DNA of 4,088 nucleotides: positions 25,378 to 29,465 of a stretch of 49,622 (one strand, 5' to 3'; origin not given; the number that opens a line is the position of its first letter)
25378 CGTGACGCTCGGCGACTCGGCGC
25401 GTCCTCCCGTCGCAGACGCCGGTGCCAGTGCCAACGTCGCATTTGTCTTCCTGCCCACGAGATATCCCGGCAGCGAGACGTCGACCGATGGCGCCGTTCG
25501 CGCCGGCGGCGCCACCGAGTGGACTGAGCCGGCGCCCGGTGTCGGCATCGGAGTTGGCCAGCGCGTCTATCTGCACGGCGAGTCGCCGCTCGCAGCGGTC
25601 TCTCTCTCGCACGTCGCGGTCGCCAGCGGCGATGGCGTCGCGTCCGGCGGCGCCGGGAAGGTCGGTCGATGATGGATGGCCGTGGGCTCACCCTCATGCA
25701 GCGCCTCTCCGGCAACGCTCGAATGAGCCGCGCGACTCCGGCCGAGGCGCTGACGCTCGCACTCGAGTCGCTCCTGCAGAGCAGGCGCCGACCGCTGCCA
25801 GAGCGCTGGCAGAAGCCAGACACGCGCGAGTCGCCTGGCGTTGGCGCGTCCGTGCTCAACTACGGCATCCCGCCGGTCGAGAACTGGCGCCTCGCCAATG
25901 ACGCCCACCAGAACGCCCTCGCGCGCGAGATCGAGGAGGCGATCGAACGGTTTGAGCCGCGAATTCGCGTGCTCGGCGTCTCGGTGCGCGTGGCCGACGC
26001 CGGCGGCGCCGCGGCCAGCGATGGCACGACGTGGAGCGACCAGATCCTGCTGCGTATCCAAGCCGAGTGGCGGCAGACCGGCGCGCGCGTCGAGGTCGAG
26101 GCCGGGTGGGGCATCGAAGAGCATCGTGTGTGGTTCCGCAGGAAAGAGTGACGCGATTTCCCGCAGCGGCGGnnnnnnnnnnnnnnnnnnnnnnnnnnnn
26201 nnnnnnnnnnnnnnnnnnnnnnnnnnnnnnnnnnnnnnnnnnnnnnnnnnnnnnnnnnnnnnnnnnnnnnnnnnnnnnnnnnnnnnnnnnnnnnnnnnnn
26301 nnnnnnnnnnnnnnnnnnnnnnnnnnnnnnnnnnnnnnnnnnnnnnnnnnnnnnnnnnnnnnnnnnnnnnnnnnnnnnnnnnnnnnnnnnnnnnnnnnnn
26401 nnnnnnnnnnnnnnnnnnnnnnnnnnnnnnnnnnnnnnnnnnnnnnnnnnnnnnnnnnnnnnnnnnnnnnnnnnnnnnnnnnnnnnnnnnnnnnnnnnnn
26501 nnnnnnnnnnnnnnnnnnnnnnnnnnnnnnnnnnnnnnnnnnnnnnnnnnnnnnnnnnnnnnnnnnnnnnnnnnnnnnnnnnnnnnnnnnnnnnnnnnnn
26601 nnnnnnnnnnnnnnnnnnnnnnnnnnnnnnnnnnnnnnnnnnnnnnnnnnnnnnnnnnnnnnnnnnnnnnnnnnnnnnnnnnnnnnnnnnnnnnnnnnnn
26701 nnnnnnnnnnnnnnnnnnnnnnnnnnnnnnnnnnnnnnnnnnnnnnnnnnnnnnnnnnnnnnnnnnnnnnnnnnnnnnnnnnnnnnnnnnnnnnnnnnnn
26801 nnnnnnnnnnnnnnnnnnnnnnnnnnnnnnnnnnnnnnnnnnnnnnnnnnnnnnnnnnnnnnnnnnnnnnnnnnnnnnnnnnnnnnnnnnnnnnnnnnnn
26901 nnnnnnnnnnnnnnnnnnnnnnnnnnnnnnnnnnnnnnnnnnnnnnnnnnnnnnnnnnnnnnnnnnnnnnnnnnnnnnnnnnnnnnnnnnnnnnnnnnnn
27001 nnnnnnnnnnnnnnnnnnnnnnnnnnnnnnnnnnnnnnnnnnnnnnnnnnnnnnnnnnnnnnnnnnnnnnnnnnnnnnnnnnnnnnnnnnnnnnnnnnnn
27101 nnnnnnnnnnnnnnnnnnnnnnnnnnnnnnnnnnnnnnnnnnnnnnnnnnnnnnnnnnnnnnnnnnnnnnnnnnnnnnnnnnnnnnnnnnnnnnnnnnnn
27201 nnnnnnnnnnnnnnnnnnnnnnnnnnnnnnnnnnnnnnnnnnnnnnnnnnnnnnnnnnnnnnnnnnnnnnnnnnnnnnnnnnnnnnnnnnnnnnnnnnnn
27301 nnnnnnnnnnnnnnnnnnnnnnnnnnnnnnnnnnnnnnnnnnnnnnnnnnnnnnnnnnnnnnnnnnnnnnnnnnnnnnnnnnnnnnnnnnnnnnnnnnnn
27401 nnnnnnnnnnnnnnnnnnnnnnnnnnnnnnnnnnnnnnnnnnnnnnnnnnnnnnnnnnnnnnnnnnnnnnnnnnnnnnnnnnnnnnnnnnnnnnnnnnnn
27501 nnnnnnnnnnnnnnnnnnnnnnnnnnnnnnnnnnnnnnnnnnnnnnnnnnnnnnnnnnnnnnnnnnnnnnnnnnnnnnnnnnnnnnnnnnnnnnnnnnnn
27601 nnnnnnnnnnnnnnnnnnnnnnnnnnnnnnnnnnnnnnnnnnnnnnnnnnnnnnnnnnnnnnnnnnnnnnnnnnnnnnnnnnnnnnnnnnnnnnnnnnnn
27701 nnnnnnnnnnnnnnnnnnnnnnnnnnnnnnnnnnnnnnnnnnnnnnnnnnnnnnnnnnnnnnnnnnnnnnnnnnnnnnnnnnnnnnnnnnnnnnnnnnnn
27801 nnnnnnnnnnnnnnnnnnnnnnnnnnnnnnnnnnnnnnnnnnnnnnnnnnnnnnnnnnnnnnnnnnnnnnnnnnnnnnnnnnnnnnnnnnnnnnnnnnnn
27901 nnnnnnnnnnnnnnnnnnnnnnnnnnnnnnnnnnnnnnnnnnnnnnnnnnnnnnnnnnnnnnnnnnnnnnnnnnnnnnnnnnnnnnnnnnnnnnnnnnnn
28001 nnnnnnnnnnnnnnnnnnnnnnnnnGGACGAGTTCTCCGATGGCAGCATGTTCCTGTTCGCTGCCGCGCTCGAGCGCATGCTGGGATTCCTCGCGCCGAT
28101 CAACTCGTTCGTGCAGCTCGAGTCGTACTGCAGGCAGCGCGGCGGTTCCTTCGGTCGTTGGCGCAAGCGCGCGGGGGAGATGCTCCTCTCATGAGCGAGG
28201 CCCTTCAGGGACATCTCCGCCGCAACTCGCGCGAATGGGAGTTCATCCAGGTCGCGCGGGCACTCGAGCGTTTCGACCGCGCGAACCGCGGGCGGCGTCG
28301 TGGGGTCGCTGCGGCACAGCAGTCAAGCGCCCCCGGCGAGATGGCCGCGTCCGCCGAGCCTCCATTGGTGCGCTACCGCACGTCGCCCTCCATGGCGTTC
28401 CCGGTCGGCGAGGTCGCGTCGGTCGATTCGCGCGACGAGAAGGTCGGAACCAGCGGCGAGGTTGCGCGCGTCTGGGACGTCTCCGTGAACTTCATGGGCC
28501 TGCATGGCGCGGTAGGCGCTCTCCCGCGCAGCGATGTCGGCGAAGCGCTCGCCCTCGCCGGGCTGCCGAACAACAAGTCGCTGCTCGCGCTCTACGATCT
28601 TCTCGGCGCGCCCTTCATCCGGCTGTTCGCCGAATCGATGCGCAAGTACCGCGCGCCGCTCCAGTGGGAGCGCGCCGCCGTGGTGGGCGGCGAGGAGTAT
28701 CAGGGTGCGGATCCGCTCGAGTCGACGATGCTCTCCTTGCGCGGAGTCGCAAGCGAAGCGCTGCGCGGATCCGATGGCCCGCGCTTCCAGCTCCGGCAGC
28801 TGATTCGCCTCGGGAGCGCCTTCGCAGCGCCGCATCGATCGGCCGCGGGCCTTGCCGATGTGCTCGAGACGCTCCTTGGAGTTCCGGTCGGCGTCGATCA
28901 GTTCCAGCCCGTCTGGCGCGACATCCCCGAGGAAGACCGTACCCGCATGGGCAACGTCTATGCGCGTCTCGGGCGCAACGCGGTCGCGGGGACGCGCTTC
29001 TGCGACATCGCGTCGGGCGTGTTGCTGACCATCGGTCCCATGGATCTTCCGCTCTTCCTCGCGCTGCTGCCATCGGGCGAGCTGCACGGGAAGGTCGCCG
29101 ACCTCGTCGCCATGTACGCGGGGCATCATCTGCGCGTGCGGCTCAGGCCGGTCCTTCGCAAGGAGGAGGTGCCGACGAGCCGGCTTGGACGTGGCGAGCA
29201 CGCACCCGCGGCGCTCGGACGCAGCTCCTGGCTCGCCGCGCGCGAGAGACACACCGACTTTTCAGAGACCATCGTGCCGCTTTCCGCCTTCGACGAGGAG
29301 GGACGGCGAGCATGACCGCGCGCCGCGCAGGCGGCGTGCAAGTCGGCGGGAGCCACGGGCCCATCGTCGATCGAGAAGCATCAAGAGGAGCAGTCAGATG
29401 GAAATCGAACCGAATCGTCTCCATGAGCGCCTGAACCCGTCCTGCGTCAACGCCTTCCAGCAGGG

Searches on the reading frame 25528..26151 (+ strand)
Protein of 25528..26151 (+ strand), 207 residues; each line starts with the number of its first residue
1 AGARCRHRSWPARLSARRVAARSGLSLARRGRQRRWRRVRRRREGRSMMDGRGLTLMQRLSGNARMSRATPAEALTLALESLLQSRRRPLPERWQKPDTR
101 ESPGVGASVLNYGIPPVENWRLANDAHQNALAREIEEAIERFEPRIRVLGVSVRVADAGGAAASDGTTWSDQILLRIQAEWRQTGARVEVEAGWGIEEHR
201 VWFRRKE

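Call 8: search_protein_families(library=pfam, proteins=[window:25528-26151:+], max_evalue=0.01)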
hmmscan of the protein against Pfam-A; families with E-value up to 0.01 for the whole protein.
window:25528-26151:+ (207 aa): 1 family
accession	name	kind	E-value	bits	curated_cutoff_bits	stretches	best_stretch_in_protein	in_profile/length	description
PF04965.19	GPW_gp25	-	8.2e-14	51.6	27.2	1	77-162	9-77/96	Baseplate wedge protein gp25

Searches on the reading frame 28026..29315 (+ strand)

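Call 9: search_protein_families(library=pfam, proteins=[window:28026-29315:+], max_evalue=0.01)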
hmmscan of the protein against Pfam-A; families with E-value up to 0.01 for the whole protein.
window:28026-29315:+ (429 aa): 1 family
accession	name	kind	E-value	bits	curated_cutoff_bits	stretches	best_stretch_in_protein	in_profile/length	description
PF06996.16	T6SS_TssG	-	1.8e-64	218.3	24.6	1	70-403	4-303/304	Type VI secretion, TssG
